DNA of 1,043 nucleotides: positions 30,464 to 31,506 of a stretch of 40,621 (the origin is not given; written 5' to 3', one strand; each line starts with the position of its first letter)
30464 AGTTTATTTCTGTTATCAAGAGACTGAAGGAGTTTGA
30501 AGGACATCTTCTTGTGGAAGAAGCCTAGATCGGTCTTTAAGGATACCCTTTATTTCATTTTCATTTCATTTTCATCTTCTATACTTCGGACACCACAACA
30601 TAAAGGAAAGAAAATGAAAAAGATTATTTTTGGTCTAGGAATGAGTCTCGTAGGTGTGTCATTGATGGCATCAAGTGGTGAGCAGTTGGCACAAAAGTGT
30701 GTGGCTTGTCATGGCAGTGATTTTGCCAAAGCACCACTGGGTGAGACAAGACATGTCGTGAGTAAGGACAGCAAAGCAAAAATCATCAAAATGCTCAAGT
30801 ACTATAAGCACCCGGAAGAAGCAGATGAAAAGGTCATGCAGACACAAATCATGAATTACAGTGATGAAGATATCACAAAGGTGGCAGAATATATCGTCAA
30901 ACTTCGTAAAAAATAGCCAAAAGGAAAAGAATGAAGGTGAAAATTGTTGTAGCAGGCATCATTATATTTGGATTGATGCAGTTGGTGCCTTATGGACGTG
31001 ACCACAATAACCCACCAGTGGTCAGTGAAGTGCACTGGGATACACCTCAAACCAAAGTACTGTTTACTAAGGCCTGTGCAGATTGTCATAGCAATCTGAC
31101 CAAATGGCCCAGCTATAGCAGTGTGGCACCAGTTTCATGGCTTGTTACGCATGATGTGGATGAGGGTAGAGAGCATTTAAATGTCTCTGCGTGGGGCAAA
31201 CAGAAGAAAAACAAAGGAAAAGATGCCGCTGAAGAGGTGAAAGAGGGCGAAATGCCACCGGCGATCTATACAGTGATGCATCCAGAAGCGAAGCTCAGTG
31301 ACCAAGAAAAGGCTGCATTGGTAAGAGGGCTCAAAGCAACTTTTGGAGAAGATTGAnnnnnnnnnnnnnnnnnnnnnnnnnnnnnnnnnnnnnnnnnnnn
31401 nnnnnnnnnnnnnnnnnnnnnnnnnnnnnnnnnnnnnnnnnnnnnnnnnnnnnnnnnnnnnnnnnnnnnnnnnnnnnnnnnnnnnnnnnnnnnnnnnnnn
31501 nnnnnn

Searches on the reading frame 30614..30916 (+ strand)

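Call 49: search_protein_families(library=pfam, proteins=[window:30614-30916:+], max_evalue=0.001)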
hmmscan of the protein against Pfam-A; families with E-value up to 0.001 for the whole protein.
window:30614-30916:+ (100 aa): 2 families
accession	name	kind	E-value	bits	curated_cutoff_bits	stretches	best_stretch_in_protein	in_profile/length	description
PF00034.26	Cytochrom_C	-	1.2e-07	33.3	21.3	1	21-97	3-89/90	Cytochrome c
PF13442.11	Cytochrome_CBB3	-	7.5e-06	26.6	27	1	25-94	10-68/68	Cytochrome C oxidase, cbb3-type, subunit III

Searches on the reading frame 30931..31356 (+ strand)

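Call 49: search_protein_families(library=pfam, proteins=[window:30931-31356:+], max_evalue=0.001)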
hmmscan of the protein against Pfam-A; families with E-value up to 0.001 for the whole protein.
window:30931-31356:+ (141 aa): 1 family
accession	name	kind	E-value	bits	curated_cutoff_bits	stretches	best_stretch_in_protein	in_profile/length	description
PF14376.11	Haem_bd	-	2.2e-38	131.7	27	1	11-135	1-132/133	Haem-binding domain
